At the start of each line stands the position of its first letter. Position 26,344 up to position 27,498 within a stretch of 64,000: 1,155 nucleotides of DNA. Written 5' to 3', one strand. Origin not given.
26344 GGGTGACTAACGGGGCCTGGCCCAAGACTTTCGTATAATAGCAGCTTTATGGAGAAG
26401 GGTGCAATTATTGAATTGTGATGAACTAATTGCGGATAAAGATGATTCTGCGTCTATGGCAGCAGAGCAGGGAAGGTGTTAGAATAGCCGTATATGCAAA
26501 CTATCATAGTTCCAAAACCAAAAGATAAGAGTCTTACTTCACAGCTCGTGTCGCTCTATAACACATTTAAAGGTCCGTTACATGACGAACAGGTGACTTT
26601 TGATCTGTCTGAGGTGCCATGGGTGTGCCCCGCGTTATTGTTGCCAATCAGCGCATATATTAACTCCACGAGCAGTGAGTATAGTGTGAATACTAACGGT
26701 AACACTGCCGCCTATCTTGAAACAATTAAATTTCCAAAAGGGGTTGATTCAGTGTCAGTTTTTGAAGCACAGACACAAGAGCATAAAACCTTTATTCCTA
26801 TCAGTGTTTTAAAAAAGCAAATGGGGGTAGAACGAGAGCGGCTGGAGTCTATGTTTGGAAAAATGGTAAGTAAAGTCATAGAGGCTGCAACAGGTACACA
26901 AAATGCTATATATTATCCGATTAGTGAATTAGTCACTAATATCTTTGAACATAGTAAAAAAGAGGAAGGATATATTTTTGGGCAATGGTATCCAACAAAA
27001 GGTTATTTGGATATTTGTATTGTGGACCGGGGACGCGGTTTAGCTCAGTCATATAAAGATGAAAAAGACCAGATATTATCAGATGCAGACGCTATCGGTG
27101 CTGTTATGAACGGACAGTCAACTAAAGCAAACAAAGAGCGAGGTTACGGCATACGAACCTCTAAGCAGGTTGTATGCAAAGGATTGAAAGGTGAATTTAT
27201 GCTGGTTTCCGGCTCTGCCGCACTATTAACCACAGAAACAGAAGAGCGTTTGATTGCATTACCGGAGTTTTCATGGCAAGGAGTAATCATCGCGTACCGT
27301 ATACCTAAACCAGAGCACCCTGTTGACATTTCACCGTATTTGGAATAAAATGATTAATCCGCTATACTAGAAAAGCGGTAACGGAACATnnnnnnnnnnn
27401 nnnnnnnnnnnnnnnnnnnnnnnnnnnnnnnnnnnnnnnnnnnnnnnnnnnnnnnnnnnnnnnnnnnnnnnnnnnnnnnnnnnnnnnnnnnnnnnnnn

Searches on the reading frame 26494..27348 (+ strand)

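Call 90: search_protein_families(library=pfam, proteins=[window:26494-27348:+], max_evalue=0.01)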
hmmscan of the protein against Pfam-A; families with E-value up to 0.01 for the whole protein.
window:26494-27348:+ (284 aa): 2 families
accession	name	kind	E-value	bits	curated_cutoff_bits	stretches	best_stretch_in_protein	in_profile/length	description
PF02518.31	HATPase_c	-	0.00011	23.1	26.4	1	137-235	4-91/111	Histidine kinase-, DNA gyrase B-, and HSP90-like ATPase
PF13581.12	HATPase_c_2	-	0.00043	20.7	27.4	1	142-221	35-103/127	Histidine kinase-like ATPase domain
